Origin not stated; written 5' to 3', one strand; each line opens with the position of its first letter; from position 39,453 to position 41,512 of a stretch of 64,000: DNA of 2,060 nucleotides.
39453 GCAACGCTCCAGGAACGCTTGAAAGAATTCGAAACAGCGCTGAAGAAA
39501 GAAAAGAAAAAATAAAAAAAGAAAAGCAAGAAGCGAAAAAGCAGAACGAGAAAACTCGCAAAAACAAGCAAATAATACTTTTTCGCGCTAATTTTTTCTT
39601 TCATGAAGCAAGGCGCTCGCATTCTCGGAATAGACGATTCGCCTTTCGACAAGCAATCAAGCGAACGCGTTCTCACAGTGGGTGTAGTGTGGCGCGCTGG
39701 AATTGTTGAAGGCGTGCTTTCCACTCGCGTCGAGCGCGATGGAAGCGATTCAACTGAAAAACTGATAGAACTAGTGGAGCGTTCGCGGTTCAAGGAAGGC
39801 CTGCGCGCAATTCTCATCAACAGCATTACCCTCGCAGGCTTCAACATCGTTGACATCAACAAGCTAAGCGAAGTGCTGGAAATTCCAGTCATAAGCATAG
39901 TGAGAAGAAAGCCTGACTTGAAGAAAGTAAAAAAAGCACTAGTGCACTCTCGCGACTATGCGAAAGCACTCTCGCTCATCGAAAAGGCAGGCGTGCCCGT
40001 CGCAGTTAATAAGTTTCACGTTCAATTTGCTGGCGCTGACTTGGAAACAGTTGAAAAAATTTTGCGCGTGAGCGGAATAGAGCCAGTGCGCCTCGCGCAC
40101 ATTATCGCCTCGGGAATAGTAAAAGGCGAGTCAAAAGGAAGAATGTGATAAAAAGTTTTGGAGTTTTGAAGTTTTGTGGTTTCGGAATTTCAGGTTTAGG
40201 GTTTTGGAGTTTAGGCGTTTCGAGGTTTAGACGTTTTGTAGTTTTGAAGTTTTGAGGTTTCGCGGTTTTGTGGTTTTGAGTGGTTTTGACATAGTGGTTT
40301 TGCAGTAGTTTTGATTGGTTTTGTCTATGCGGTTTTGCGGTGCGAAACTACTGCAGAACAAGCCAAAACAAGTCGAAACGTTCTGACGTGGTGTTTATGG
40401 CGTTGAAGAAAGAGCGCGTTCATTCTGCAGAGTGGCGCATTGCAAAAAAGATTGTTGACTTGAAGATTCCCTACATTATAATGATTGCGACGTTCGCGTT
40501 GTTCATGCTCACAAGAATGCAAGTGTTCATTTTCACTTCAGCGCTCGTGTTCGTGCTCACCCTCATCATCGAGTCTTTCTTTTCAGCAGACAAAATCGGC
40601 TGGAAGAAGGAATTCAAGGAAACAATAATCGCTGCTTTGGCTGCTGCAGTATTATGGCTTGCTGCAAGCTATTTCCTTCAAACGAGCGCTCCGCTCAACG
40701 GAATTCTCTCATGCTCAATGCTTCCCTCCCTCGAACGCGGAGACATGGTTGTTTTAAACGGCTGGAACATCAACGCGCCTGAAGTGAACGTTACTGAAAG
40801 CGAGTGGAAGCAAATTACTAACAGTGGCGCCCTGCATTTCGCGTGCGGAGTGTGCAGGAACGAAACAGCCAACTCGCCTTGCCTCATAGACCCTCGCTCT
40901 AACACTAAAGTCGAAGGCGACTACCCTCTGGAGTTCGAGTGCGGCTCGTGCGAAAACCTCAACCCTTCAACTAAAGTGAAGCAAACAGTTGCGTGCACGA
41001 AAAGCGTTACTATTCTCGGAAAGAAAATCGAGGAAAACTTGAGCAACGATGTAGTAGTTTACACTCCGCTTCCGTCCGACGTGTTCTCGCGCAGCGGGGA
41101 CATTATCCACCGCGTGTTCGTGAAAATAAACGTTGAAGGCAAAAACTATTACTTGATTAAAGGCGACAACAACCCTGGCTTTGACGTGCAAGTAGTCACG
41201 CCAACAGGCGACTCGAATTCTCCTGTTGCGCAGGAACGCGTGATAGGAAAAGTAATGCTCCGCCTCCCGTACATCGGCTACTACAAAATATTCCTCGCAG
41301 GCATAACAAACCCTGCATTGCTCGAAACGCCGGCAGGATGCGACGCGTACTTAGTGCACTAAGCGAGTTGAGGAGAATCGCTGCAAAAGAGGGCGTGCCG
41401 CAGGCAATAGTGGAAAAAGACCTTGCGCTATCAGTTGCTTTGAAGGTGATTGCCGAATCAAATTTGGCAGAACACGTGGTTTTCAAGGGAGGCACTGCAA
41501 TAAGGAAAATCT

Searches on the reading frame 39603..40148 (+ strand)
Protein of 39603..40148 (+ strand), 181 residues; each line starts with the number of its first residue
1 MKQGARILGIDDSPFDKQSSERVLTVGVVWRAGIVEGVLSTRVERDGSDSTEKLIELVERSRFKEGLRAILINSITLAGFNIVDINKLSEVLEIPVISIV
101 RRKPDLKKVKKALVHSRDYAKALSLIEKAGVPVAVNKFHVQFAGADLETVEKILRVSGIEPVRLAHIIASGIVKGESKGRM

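Call 3: search_protein_families(library=pfam, proteins=[window:39603-40148:+], max_evalue=0.01)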
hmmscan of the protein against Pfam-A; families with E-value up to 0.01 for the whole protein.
window:39603-40148:+ (181 aa): 1 family
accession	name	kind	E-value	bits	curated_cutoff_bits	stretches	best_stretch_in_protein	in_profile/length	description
PF01949.23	Endo_dU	-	2.2e-46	157.9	32.7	1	4-172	2-181/182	Endonuclease dU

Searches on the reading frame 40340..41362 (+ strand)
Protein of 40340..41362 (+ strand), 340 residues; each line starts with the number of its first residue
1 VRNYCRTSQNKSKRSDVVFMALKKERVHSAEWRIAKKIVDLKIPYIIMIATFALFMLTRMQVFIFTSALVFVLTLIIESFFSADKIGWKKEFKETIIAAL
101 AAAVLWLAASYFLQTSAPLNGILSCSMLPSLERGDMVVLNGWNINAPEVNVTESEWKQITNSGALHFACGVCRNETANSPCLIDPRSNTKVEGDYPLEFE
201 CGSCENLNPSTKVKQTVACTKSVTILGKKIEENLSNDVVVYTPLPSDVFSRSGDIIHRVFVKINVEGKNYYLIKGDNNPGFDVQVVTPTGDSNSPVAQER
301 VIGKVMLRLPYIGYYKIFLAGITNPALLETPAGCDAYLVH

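Call 3: search_protein_families(library=pfam, proteins=[window:40340-41362:+], max_evalue=0.01)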
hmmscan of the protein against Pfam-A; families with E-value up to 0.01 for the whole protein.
window:40340-41362:+ (340 aa): 0 families

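Call 13: find_related_loci(query=window:40397-41362:+, collection=metagenome_contigs, flank=10000)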
Query window:40397-41362:+ (321 aa) in metagenome_contigs; peptide patterns used: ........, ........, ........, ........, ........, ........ (x = any residue, [..] = any of these).
209 stretches matched a pattern, but none encodes a relative of the query by tblastn (E <= 1e-3).

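Call 33: find_homologous_proteins(query=window:40397-41362:+, max_evalue=1e-10)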
Query window:40397-41362:+ (321 aa): 343 proteins with E <= 1e-10 among 3276 candidates; the best 120 are listed.
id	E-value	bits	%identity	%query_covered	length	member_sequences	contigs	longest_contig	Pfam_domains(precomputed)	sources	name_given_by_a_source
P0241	1.8e-213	725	100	100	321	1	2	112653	-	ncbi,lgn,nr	ncbi:hypothetical protein HY992_01535 [Candidatus Micrarchaeota archaeon]|nr:hypothetical protein [C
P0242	8.9e-185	631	86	99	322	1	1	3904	-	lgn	-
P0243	3.4e-157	540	71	99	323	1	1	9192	-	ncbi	-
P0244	3.8e-97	343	49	98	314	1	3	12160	-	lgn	-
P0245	1.2e-70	256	45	94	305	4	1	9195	-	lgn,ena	-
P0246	2.2e-69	252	45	94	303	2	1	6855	-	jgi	-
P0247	1.2e-68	250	42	98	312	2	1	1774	-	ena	-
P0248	1.1e-67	246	44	100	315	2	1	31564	-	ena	-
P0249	1.4e-66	243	41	91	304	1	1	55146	-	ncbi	-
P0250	9.2e-65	237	43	93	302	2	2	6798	-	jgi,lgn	jgi:hypothetical protein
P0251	1.0e-64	237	42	94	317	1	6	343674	-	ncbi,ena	-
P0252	1.0e-64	237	42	95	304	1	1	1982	-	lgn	-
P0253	1.2e-64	237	39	100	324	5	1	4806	-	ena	-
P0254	5.3e-64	234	40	98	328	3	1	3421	-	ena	-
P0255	9.6e-64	234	40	89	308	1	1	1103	-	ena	-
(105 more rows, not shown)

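Call 34: find_encoding_contigs(protein=P0242, flank=10000, max_places=4)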
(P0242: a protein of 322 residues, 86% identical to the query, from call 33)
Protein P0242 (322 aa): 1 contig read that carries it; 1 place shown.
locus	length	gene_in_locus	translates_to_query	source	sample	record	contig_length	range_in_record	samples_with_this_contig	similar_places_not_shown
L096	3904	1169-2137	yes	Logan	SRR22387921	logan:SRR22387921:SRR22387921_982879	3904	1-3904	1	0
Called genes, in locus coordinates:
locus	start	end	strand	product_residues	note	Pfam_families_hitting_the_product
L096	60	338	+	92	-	PF13656:RNA_pol_L_2, PF01193:RNA_pol_L (weak)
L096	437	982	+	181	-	PF01949:Endo_dU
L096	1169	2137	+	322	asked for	-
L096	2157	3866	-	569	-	PF06418:CTP_synth_N, PF00117:GATase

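Call 35: find_encoding_contigs(protein=P0243, flank=10000, max_places=4)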
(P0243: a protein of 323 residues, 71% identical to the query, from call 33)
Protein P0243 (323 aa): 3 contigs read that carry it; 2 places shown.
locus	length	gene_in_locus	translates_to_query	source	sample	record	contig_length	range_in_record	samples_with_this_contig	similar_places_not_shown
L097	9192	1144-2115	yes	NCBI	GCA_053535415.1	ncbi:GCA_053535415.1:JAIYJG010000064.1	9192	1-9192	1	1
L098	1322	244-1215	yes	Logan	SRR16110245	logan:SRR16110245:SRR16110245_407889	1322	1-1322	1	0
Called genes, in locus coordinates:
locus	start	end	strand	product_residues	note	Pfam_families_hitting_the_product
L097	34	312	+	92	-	PF13656:RNA_pol_L_2, PF01193:RNA_pol_L (weak)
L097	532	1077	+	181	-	PF01949:Endo_dU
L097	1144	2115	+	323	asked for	-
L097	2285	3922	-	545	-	PF06418:CTP_synth_N, PF00117:GATase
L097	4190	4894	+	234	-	-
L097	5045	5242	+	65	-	PF00125:Histone, PF00808:CBFD_NFYB_HMF, PF02969:TAF (weak), PF15630:CENP-S (weak)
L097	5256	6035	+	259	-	PF17159:MASE3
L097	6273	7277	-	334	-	PF00288:GHMP_kinases_N (weak)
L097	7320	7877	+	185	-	PF02441:Flavoprotein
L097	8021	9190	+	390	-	?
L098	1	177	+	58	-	?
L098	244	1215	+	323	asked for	-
